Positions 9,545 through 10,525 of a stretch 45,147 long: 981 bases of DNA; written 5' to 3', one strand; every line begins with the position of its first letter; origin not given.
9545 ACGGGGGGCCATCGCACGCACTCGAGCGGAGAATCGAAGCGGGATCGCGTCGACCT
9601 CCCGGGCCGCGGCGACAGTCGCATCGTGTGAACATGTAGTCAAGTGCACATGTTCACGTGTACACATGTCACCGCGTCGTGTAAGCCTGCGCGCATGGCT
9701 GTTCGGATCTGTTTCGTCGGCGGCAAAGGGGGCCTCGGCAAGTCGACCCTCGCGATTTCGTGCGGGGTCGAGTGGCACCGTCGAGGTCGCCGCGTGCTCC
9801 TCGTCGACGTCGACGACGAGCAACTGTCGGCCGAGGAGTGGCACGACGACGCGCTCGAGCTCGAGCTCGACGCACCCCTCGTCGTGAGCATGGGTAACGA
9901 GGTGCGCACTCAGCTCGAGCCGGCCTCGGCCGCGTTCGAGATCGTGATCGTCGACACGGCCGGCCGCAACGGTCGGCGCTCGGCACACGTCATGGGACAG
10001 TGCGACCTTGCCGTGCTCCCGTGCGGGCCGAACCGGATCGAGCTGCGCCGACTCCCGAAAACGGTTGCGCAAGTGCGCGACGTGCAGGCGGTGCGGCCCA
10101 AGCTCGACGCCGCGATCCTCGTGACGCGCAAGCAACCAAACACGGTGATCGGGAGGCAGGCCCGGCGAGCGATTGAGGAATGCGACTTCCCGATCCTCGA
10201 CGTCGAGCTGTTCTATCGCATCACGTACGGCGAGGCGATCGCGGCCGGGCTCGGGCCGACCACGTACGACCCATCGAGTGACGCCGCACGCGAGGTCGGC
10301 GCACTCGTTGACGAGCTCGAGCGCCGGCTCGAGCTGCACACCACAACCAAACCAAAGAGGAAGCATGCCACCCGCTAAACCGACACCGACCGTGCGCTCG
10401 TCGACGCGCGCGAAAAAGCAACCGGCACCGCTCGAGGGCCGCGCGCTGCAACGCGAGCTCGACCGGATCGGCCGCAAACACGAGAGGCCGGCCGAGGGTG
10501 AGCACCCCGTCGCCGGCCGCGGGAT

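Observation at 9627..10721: Plasmid-type partition cassette (small ParA + ribbon-helix-helix partner) fronted by a phased ACATGT-core repeat array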

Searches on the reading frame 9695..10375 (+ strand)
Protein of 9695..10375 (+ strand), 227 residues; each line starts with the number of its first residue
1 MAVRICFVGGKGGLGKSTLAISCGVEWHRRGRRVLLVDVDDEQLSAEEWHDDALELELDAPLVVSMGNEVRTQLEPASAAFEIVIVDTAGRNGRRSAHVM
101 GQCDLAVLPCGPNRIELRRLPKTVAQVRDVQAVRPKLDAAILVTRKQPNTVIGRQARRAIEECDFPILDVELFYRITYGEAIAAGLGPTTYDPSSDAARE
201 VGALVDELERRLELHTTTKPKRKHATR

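Call 3: search_protein_families(library=pfam, proteins=[window:9695-10375:+], max_evalue=0.1)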
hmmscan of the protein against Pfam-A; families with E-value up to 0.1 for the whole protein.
window:9695-10375:+ (227 aa): 14 families
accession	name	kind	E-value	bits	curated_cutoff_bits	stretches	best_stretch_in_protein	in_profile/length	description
PF01656.29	CbiA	-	1.5e-11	44.8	25.4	1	5-186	1-123/125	CobQ/CobB/MinD/ParA nucleotide binding domain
PF13614.12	AAA_31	-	2.6e-08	34.5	27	1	5-42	4-41/177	AAA domain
PF09140.17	MipZ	-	1.1e-06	28.6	20.7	1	5-111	3-130/262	ATPase MipZ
PF07015.17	VirC1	-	2e-06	27.8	24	1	5-180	4-184/231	VirC1 protein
PF02374.21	ArsA_ATPase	-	3.2e-06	27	24.3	1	4-40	2-38/305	Anion-transporting ATPase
PF10609.15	ParA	-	6.1e-05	23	27.1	1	5-40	6-41/246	NUBPL iron-transfer P-loop NTPase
PF25199.1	nSTAND_NTPase5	-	0.00042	20.6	34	1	4-50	42-90/145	Novel STAND NTPase 5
PF06564.18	CBP_BcsQ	-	0.00069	19.6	21.3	1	5-44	4-43/234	Cellulose biosynthesis protein BcsQ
PF00142.24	Fer4_NifH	-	0.0036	17.2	25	1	8-42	5-39/271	4Fe-4S iron sulfur cluster binding proteins, NifH/frxC family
PF03308.22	MeaB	-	0.01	15.3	23.1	0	8-40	38-70/273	Methylmalonyl Co-A mutase-associated GTPase MeaB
PF13479.12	AAA_24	-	0.012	15.9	27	1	6-90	5-74/195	AAA domain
PF00448.28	SRP54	-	0.018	15.2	22.7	1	5-95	4-98/196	SRP54-type protein, GTPase domain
PF01695.23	IstB_IS21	-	0.027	14.4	24.1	1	5-45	95-136/238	IstB-like ATP binding protein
PF13481.12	AAA_25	-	0.034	14.2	27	1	5-43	35-84/195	AAA domain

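Call 11: find_related_loci(query=window:9695-10375:+, collection=viral_contigs, flank=6000)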
Query window:9695-10375:+ (227 aa) in viral_contigs; peptide patterns used: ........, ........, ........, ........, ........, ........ (x = any residue, [..] = any of these).
20 stretches matched a pattern, but none encodes a relative of the query by tblastn (E <= 1e-3).

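Call 25: find_homologous_proteins(query=window:9695-10375:+, max_evalue=0.00001)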
Query window:9695-10375:+ (227 aa): 102 proteins with E <= 0.00001 among 4842 candidates.
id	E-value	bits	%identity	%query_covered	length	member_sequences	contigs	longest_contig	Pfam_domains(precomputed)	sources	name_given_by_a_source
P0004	1.3e-145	501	100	100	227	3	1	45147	PF01656.30,PF13614.13,PF07015.18,PF09140.18,PF02374.22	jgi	jgi:chromosome partitioning protein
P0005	9.7e-70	253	57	98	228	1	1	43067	PF10609.16,PF01656.30,PF13614.13,PF09140.18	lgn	-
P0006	3.6e-68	248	52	97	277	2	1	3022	PF10609.16,PF01656.30,PF13614.13,PF07015.18,PF09140.18,PF06564.19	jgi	jgi:chromosome partitioning protein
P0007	2.4e-66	242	52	97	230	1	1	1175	PF10609.16,PF01656.30,PF13614.13,PF09140.18,PF06564.19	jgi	-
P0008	1.0e-64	236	52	98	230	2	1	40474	PF10609.16,PF01656.30,PF13614.13,PF09140.18,PF06564.19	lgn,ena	-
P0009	2.0e-64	235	52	98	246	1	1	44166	PF10609.16,PF01656.30,PF13614.13,PF07015.18,PF09140.18,PF06564.19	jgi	jgi:chromosome partitioning protein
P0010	3.1e-64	235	51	97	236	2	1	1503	PF10609.16,PF01656.30,PF13614.13,PF07015.18,PF09140.18,PF06564.19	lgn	-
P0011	4.6e-64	234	54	95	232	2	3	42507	PF10609.16,PF01656.30,PF13614.13,PF09140.18,PF06564.19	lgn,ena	-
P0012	1.3e-63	233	52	96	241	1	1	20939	PF10609.16,PF01656.30,PF13614.13,PF07015.18,PF09140.18,PF06564.19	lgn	-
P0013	1.8e-63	232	52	96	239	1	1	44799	PF10609.16,PF01656.30,PF13614.13,PF09140.18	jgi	jgi:chromosome partitioning protein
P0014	2.0e-60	222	53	96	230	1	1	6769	PF10609.16,PF01656.30,PF13614.13,PF07015.18,PF09140.18,PF06564.19,PF02374.22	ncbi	-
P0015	1.1e-59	220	53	99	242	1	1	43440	PF10609.16,PF01656.30,PF13614.13,PF07015.18,PF09140.18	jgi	jgi:chromosome partitioning protein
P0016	1.3e-59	220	51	95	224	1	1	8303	PF10609.16,PF01656.30,PF13614.13,PF09140.18,PF06564.19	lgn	-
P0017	9.6e-56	207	51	96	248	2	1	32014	PF10609.16,PF01656.30,PF13614.13,PF07015.18,PF09140.18,PF06564.19,PF02374.22,PF00448.29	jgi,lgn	jgi:chromosome partitioning protein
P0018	2.3e-55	206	48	96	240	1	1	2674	PF10609.16,PF01656.30,PF13614.13,PF07015.18,PF09140.18,PF06564.19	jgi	jgi:chromosome partitioning protein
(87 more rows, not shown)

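Call 29: find_related_loci(query=A2, collection=metagenome_contigs, flank=10000)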
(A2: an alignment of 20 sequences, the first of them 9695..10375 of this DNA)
Query A2 (227 aa) in metagenome_contigs; peptide patterns used: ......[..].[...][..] (x = any residue, [..] = any of these).
600 stretches matched a pattern (row limit reached: there are more); 143 encode a relative of the query (tblastn E <= 1e-3); the best 80 are kept; 80 distinct loci.
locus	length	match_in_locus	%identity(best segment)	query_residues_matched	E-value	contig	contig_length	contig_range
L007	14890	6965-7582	40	1-208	1e-41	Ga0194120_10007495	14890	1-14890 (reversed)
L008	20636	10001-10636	41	1-209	7e-36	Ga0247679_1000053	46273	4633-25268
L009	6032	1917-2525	36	5-208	9e-26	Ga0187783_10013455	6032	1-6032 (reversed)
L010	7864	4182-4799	32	1-212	1e-20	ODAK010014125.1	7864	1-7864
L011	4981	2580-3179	29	11-213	3e-20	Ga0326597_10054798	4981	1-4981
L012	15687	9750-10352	29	5-213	4e-20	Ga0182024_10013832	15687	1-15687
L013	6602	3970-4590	31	5-210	2e-19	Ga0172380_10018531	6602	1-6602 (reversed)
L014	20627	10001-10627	29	1-212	3e-19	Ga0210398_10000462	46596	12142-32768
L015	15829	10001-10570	30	5-200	5e-19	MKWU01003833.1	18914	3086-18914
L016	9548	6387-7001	30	5-212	2e-17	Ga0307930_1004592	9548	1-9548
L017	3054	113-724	27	5-210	2e-17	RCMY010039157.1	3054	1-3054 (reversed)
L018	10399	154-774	28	5-212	6e-17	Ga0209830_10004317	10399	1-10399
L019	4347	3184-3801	30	5-208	3e-16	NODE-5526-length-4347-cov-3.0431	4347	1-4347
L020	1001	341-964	25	3-208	4e-14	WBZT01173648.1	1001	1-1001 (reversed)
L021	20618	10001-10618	27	2-208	2e-12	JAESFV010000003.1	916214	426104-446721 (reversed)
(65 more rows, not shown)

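Call 30: find_encoding_contigs(protein=P0005, flank=10000, max_places=1)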
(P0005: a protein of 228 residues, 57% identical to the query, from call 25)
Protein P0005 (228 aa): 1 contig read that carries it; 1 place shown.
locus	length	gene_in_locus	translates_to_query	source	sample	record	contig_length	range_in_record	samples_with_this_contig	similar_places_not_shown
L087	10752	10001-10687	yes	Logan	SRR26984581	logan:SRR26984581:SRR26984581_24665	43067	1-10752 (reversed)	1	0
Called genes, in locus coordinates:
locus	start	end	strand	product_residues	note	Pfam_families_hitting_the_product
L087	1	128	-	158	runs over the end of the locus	-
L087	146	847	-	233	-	PF05869:Dam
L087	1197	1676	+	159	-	-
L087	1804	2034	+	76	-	-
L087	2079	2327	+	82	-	-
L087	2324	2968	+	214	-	-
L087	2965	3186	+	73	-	-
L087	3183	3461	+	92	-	-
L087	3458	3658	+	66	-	-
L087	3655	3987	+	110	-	PF24963:DUF7768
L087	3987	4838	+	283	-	PF12684:DUF3799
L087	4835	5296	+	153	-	-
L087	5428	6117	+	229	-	PF00929:RNase_T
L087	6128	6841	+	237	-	-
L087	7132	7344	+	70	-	-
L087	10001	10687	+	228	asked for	PF01656:CbiA, PF09140:MipZ (weak), PF10609:ParA (weak), PF13614:AAA_31 (weak)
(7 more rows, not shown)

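Call 31: find_encoding_contigs(protein=P0009, flank=10000, max_places=1)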
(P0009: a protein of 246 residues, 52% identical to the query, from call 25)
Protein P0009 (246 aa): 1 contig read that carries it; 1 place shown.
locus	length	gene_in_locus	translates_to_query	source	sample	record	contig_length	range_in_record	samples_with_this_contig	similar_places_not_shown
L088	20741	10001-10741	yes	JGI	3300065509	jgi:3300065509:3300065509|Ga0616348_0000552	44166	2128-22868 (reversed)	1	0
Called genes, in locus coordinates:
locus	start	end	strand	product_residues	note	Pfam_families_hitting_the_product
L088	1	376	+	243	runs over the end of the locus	-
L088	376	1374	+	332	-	-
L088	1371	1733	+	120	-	-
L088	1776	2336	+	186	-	-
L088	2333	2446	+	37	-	-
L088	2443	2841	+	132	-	-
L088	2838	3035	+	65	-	-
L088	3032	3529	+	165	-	-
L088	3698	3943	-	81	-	-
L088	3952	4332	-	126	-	-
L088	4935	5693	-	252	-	-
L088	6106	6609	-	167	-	-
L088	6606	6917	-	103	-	-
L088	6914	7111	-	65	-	-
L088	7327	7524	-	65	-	-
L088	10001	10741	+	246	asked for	PF01656:CbiA, PF06564:CBP_BcsQ (faint), PF07015:VirC1 (weak), PF09140:MipZ (weak), PF10609:ParA (weak), PF13614:AAA_31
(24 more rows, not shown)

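Call 32: find_encoding_contigs(protein=P0015, flank=10000, max_places=1)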
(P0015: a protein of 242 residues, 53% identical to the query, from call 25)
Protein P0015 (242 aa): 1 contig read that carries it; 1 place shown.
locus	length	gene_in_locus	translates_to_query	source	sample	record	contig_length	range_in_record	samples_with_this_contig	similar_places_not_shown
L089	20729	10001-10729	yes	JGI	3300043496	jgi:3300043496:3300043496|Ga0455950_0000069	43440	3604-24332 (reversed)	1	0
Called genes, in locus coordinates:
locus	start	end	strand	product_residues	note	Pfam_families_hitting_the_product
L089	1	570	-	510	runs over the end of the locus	PF00772:DnaB, PF06745:ATPase, PF13481:AAA_25 (weak)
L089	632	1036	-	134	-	-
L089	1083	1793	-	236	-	PF01555:N6_N4_Mtase (weak)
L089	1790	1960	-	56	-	-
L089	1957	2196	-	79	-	-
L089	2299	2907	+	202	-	-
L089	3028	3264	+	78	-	-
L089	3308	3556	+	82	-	-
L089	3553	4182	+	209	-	-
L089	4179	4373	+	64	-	-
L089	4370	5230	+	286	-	PF12684:DUF3799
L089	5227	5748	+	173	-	-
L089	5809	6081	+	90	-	-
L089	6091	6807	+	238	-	PF00929:RNase_T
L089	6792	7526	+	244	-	-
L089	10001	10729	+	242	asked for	PF07015:VirC1 (weak), PF10609:ParA, PF13614:AAA_31 (weak), PF01656:CbiA, PF09140:MipZ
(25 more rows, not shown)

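Call 46: search_solved_structures(query=A2, max_evalue=0.00001)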
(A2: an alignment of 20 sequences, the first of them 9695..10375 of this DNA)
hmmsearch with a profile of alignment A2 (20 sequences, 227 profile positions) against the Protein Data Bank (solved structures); distinct sequences matched with E-value up to 0.00001: 70 (the best 60 are shown).
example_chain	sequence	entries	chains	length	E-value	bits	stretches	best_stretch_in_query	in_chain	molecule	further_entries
5u1g_D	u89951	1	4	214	1.3e-32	116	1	4-217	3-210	ParA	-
4dzz_A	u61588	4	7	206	6.9e-32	113.6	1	4-211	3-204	Plasmid partitioning protein ParF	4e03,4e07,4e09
1wcv_1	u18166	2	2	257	8.7e-28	100.2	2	73-216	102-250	SEGREGATION PROTEIN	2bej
2bek_A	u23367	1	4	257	1.6e-26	96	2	73-216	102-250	SEGREGATION PROTEIN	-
4pfs_A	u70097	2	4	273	1.5e-21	79.8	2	69-209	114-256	Cobyrinic Acid a,c-diamide synthase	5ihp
5if9_A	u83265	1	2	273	2.7e-21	78.9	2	69-209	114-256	Cobyrinic Acid a,c-diamide synthase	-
8ray_B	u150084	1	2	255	3.3e-20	75.4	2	69-211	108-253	ParA family protein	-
3cwq_A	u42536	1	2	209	1.2e-15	60.6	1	3-188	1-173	ParA family chromosome partitioning protein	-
6iub_A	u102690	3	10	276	3.9e-14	55.6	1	1-48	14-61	SpoOJ regulator (Soj)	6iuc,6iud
2xit_A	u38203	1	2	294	5.4e-14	55.1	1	4-128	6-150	MIPZ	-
2xj4_A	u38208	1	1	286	5.8e-14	55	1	4-128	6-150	MIPZ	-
1g3q_A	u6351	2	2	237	5e-13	51.9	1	1-41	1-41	CELL DIVISION INHIBITOR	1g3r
8jmj_A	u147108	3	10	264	8e-13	51.3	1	1-46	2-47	SpoOJ regulator (Soj)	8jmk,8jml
1ion_A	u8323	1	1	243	9.3e-13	51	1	1-40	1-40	PROBABLE CELL DIVISION INHIBITOR MIND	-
2xj9_A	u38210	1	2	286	1.8e-12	50.1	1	4-128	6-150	MIPZ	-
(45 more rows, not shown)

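Call 49: search_protein_families(library=phrogs, proteins=[window:9695-10375:+], max_evalue=0.01)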
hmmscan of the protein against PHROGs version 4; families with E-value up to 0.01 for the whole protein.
window:9695-10375:+ (227 aa): 1 family
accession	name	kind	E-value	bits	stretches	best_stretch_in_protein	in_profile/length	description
phrog_164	-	DNA, RNA and nucleotide metabolism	1e-30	108.3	1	1-224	223-485/500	ParA-like partition protein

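Call 63: find_related_loci(query=A6, collection=genome_contigs, flank=10000)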
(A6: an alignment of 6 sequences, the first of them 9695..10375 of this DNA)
Query A6 (227 aa) in genome_contigs; peptide patterns used: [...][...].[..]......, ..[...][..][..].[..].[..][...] (x = any residue, [..] = any of these).
600 stretches matched a pattern (row limit reached: there are more); 40 encode a relative of the query (tblastn E <= 1e-3); 40 distinct loci.
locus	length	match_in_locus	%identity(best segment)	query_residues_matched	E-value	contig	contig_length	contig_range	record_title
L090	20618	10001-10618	47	5-210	2e-48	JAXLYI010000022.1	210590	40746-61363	MAG: Polyangiales bacterium isolate STL-MYX9 C4.55.fa-22, whole genome shotgun sequence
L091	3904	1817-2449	42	5-214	2e-44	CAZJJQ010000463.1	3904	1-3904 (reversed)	MAG TPA_asm: uncultured Planctomycetales bacterium isolate SRP189682_co1_323 genome assembly, contig: NODE_73105_length_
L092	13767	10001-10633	42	2-210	1e-43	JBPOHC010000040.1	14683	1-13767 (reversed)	MAG: Myxococcota bacterium isolate MAG_1 c_000000106980, whole genome shotgun sequence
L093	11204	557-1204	38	5-219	7e-43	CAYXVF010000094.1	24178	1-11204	MAG TPA_asm: uncultured Bdellovibrionales bacterium isolate SRP141376_co3_27 genome assembly, contig: NODE_5527_length_2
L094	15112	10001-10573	42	20-209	7e-41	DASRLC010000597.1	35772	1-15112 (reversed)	MAG TPA_asm: Polyangia bacterium isolate SMAG_U10178 k141_555459, whole genome shotgun sequence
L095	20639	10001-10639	41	3-211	2e-40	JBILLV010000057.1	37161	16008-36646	MAG: Polyangiales bacterium isolate ME2017-08-08_3300044911_group7_bin125 Rohwer_bin1484_scaffold_863_c1, whole genome s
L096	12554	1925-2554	41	2-210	7e-38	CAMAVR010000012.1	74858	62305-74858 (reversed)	MAG: Nannocystis exedens isolate MaH-09apr19-220 genome assembly, contig: MaH-09apr19-C580, whole genome shotgun sequenc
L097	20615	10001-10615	40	5-208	3e-37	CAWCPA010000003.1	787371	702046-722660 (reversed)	MAG: uncultured delta proteobacterium isolate MFD09495.bin.1.134 genome assembly, contig: contig_1586, whole genome shot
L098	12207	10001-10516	31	18-187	2e-16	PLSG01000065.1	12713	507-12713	MAG: Parachlamydiaceae bacterium isolate bog_1457 73.20120700_S1D.416_contig_273343, whole genome shotgun sequence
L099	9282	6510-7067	33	6-193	1e-16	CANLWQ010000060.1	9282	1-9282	MAG: Comamonadaceae bacterium isolate ZE-Jul18-142 genome assembly, contig: ZE-Jul18-C8820, whole genome shotgun sequenc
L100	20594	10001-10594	29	5-211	8e-16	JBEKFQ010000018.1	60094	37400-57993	MAG: Beijerinckiaceae bacterium isolate SPRUCE 233 SPRUCE_233_18, whole genome shotgun sequence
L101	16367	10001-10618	29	5-208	2e-15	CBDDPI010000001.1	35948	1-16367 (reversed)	MAG: Endozoicomonas sp. isolate 6882c0ec-832b-4062-ba84-d61c2ea044f2 genome assembly, contig: contig_1, whole genome sho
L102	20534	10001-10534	32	5-185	1e-14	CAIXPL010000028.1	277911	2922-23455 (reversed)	MAG: uncultured proteobacterium isolate C24_bin-1825 genome assembly, contig: bin-1825:28/38, whole genome shotgun seque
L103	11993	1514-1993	33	5-168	4e-14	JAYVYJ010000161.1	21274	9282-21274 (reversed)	MAG: Hyphomicrobiales bacterium isolate GL85_UP_concoct_52 GL85_UP_concoct_52_160, whole genome shotgun sequence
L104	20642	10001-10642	30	5-225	9e-14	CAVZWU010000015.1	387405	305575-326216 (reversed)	MAG: uncultured Alphaproteobacteria bacterium isolate MFD01872.bin.2.214 genome assembly, contig: contig_43023, whole ge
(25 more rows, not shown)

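Call 83: find_related_loci(query=A6, collection=viral_contigs, flank=7000)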
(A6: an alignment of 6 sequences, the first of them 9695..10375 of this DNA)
Query A6 (227 aa) in viral_contigs; peptide patterns used: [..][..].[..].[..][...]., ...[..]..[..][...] (x = any residue, [..] = any of these).
571 stretches matched a pattern; 22 encode a relative of the query (tblastn E <= 1e-3); 22 distinct loci.
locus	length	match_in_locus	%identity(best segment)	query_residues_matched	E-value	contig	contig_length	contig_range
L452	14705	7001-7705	53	2-226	2e-67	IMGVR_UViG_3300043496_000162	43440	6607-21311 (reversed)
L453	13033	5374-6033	51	1-218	3e-61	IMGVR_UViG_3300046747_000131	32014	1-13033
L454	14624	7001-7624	48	1-206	8e-47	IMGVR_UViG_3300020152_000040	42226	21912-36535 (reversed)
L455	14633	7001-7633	28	8-216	3e-17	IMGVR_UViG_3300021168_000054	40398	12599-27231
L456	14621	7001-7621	25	3-208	1e-15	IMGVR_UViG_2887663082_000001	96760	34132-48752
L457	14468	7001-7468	27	11-168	6e-15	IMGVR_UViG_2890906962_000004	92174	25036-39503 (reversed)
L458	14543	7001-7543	27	5-187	8e-15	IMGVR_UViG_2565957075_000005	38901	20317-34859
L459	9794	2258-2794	23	11-187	1e-14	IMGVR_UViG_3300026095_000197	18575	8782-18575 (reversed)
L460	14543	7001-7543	27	5-187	4e-14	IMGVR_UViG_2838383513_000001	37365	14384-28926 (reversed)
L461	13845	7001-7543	27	5-187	4e-14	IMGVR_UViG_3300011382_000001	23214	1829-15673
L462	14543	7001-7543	27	5-187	4e-14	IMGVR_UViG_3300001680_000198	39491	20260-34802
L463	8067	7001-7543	27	5-187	5e-14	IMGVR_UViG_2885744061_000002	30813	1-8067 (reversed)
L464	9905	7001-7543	26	5-187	8e-14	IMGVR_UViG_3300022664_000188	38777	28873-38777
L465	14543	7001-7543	28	5-187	1e-13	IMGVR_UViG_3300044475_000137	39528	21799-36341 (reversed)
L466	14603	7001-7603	27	5-208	2e-13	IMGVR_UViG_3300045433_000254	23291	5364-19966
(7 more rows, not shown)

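Call 98: search_protein_families(library=ncbifam, proteins=[window:9695-10375:+], max_evalue=0.01)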
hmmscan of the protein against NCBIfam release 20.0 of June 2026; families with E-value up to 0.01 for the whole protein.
window:9695-10375:+ (227 aa): 15 families
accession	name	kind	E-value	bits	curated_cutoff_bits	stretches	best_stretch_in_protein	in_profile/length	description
NF041546.1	ParA_partition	equivalog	2.2e-40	138.4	180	1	5-207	2-203/203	ParA family partition ATPase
TIGR03815.1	CpaE_hom_Actino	equivalog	1.3e-08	34.4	154.45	1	4-40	113-149/340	septum site-determining protein Ssd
NF053622.1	ATPseBagAMYCTU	equivalog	2e-08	34.1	400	1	2-71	6-75/325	ATPase BagA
TIGR03371.1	cellulose_yhjQ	equivalog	5.1e-08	32.7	157.85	1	4-43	3-42/246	cellulose biosynthesis protein BcsQ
NF047398.1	AAA_KGGVGR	domain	3.7e-06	27.4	90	1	4-40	4-40/190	KGGVGR-motif variant AAA ATPase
NF010423.0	PRK13849.1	equivalog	4.1e-06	26.3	313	1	5-179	4-183/231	conjugal transfer ATPase VirC1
TIGR00345.1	GET3_arsA_TRC40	subfamily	5.4e-06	26.1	135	1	7-40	1-34/299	TRC40/GET3/ArsA family transport-energizing ATPase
NF041136.1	MrpORP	equivalog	4.8e-05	22.8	450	1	4-40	7-43/365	iron-sulfur cluster carrier protein MrpORP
TIGR01969.1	minD_arch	subfamily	0.00015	21.1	201.75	1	5-40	3-38/251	cell division ATPase MinD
TIGR01968.1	minD_bact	equivalog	0.0003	20.2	212.9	1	6-40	5-39/261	septum site-determining protein MinD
TIGR04291.1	arsen_driv_ArsA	equivalog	0.00097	18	650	1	6-40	6-40/565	arsenical pump-driving ATPase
TIGR01007.1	eps_fam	subfamily_domain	0.0011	18.5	108.05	0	11-40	26-55/204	polysaccharide biosynthesis tyrosine autokinase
NF050088.1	Get3_fold_NosAFP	equivalog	0.0044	16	325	1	1-43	1-42/364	Get3/ArsA fold putative tail anchor-mediating ATPase NosAFP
NF041417.1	ArsA_halo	exception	0.0079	14.9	800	0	4-40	334-370/617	arsenical pump-driving ATPase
TIGR01281.1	DPOR_bchL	equivalog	0.009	15.4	345.15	0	8-43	5-40/268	ferredoxin:protochlorophyllide reductase (ATP-dependent) iron-sulfur ATP-binding protein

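Call 99: search_protein_families(library=padloc, proteins=[window:9695-10375:+], max_evalue=0.01)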
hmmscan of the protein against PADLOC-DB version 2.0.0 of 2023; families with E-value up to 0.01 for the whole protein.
window:9695-10375:+ (227 aa): 1 family
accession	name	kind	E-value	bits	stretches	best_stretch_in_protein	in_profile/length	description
PDLC04559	PDC-M28B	-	0.00014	19.1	1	3-41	129-167/438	-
